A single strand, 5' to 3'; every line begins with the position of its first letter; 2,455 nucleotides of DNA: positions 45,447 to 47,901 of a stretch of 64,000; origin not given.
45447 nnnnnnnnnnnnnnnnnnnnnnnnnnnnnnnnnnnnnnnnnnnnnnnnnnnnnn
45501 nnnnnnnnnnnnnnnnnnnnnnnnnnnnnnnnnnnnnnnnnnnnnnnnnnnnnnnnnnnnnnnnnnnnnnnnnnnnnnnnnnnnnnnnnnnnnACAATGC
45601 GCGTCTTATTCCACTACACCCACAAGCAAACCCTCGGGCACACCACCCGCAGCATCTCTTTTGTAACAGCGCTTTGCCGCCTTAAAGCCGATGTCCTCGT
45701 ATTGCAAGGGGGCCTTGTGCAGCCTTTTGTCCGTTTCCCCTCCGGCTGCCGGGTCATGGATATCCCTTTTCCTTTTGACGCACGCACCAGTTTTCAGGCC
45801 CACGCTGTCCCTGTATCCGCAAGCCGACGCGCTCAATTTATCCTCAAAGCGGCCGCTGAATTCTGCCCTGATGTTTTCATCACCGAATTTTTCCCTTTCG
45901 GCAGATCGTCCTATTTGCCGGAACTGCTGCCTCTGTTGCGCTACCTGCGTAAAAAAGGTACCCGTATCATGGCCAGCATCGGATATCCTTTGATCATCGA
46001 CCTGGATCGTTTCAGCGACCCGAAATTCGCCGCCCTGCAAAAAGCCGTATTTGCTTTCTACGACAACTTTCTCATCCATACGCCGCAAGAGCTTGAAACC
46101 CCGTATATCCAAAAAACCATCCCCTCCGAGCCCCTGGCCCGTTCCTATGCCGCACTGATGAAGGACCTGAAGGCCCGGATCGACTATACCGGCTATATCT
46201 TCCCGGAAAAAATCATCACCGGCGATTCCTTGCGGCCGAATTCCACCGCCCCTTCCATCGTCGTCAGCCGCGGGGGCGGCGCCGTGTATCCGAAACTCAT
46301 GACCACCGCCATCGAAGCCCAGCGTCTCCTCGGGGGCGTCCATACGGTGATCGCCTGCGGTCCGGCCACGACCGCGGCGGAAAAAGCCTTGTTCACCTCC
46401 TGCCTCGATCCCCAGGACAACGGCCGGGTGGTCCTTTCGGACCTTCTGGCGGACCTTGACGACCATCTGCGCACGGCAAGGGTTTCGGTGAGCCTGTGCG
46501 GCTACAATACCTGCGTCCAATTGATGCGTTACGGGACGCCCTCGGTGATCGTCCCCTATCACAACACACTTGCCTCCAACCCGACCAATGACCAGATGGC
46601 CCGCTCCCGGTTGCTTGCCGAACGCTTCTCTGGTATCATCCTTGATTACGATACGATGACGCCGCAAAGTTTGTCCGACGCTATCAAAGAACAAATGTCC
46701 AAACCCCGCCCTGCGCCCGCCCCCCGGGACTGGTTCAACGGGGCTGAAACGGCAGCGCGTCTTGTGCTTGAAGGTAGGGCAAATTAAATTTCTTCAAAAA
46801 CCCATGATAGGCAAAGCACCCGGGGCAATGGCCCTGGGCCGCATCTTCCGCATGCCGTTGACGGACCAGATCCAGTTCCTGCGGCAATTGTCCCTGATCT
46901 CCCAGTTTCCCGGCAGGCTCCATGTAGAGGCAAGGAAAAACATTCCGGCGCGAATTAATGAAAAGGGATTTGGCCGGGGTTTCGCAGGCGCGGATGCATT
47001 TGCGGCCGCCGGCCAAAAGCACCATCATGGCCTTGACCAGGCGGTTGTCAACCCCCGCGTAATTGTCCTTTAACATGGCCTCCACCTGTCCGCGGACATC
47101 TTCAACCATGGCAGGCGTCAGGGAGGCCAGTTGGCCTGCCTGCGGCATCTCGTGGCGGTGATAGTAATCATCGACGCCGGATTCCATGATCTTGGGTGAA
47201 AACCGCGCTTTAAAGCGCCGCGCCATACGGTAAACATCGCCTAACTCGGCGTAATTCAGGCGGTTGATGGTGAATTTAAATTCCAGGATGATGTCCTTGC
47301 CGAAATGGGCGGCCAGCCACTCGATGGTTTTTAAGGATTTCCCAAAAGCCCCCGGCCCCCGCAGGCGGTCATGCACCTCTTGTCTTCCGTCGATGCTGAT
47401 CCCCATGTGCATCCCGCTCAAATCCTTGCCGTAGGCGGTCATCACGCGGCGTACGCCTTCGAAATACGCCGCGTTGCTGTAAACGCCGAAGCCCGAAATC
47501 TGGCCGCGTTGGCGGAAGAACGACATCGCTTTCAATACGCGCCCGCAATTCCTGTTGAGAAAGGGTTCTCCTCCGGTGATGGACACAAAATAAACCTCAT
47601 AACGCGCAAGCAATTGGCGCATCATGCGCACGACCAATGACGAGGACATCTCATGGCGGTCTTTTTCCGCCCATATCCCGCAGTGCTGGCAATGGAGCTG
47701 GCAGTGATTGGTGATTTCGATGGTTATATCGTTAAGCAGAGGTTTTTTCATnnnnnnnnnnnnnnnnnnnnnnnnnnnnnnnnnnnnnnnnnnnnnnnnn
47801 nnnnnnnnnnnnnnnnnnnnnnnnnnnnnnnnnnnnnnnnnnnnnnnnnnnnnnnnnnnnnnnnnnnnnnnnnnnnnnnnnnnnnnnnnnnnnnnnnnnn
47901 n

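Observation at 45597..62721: Two convergent GT-B/radical-SAM gene pairs in mirror orientation, each with an identical 53-nt 3' overlap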

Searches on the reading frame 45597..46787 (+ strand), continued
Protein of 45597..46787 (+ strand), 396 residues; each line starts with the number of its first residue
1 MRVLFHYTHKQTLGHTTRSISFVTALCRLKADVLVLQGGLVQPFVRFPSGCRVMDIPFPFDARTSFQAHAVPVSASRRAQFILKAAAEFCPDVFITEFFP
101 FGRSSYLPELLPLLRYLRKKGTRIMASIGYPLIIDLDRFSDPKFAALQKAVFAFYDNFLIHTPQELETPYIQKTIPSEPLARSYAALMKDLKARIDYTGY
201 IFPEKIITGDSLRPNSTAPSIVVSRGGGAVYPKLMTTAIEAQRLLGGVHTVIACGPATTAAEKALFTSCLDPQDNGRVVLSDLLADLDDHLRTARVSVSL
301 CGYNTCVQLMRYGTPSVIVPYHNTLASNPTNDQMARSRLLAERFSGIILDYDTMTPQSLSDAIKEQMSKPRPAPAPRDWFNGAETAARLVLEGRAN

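Call 52: find_encoding_contigs(protein=P0001, flank=3000, max_places=2)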
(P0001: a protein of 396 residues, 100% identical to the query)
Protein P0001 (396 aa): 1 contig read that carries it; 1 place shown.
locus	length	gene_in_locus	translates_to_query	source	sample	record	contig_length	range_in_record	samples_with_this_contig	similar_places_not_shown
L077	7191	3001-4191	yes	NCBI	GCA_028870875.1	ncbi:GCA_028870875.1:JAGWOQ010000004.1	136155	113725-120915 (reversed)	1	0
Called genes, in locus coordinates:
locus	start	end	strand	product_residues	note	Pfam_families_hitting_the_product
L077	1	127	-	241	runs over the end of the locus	PF00733:Asn_synthase, PF06508:QueC (weak), PF24167:DUF7411 (weak)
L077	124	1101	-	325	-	PF04055:Radical_SAM, PF13186:SPASM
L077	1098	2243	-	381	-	PF04055:Radical_SAM, PF13186:SPASM (faint)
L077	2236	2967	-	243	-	PF10096:DUF2334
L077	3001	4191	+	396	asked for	PF04101:Glyco_tran_28_C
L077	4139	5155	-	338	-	PF04055:Radical_SAM, PF13353:Fer4_12 (faint)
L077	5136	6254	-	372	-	PF00155:Aminotran_1_2, PF00266:Aminotran_5 (weak), PF01041:DegT_DnrJ_EryC1, PF01053:Cys_Met_Meta_PP (weak)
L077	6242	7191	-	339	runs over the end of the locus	PF04055:Radical_SAM, PF13353:Fer4_12 (weak)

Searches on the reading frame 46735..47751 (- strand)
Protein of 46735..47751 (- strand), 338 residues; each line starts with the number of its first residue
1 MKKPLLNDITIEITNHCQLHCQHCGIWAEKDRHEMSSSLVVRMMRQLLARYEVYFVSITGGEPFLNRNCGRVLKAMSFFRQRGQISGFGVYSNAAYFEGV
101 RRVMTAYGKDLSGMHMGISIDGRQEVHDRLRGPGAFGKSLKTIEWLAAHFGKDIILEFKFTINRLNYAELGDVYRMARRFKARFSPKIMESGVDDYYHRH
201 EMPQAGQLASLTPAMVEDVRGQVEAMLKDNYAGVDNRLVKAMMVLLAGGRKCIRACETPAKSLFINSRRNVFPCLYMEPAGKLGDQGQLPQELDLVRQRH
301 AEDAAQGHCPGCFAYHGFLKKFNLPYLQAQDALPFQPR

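Call 3: search_protein_families(library=pfam, proteins=[window:46735-47751:-], max_evalue=0.01)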
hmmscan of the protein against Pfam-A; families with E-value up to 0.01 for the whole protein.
window:46735-47751:- (338 aa): 2 families
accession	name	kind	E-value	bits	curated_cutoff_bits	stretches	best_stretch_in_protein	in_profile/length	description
PF04055.27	Radical_SAM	-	1.2e-12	48.7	29.5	1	11-155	1-144/166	Radical SAM superfamily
PF13353.11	Fer4_12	-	1.9e-05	25.4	22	1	15-84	13-82/137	4Fe-4S single cluster domain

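Call 11: search_protein_families(library=ncbifam, proteins=[window:46735-47751:-], max_evalue=0.001)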
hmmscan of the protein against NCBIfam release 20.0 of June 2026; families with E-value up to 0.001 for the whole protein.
window:46735-47751:- (338 aa): 57 families (the best 25 are shown)
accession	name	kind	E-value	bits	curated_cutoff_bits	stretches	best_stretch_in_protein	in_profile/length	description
TIGR04250.1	SCM_rSAM_ScmE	equivalog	1e-15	57.5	400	1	9-175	5-163/358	SynChlorMet cassette radical SAM/SPASM protein ScmE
TIGR04054.1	rSAM_NirJ1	equivalog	1.2e-15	57.1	650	1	11-179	40-199/387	putative heme d1 biosynthesis radical SAM protein NirJ1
TIGR03961.1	rSAM_PTO1314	hypoth_equivalog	2.9e-15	56.4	306.05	1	14-182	30-183/332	PTO1314 family radical SAM protein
NF033640.1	N_Twi_rSAM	subfamily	6.4e-14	51.8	170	1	6-240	110-350/398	twitch domain-containing radical SAM protein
TIGR04103.1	rSAM_nif11_3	equivalog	8.8e-14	50.9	725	1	11-178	9-166/412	nif11-class peptide radical SAM maturase 3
TIGR04546.1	rSAM_ahbC_deAc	equivalog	1.5e-13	50.4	650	1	10-178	42-201/390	12,18-didecarboxysiroheme deacetylase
TIGR04340.1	rSAM_ACGX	hypoth_equivalog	1.7e-13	50.5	400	1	11-174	7-166/341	radical SAM/SPASM domain protein, ACGX system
TIGR03962.1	mycofact_rSAM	equivalog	4e-13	49.3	265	1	9-184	14-180/339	mycofactocin radical SAM maturase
NF050035.1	rSAM_WgK_link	exception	3.2e-12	46.1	650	1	3-179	7-173/367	radical SAM/SPASM peptide maturase WgkB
TIGR04167.1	rSAM_SeCys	equivalog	4.4e-12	45.8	300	1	6-153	7-151/303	arsenosugar biosynthesis radical SAM (seleno)protein ArsS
TIGR04403.1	rSAM_skfB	equivalog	6.2e-12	45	300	1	9-179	106-266/402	sporulation killing factor system radical SAM maturase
TIGR04053.2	TIGR04053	equivalog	1.3e-11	44.4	395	1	9-178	10-174/366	TIGR04053 family radical SAM/SPASM domain-containing protein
TIGR04051.1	rSAM_NirJ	equivalog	2.6e-11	43.1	515.45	1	13-178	8-164/354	heme d1 biosynthesis radical SAM protein NirJ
TIGR04317.1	W_rSAM_matur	equivalog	5e-11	42.3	380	1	7-183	4-177/349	tungsten cofactor oxidoreductase radical SAM maturase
TIGR04084.1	rSAM_AF0577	subfamily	1.3e-10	40.7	225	1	13-160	3-138/347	TIGR04084 family radical SAM/SPASM domain-containing protein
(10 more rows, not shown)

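Call 27: search_solved_structures(query=window:46738-47751:-, max_evalue=0.01)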
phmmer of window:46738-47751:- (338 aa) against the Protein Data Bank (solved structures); distinct sequences matched with E-value up to 0.01: 1.
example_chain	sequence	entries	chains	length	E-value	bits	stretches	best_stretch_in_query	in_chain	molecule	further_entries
6efn_A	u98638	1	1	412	3.4e-10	43.2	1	9-177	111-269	Sporulation killing factor maturation protein SkfB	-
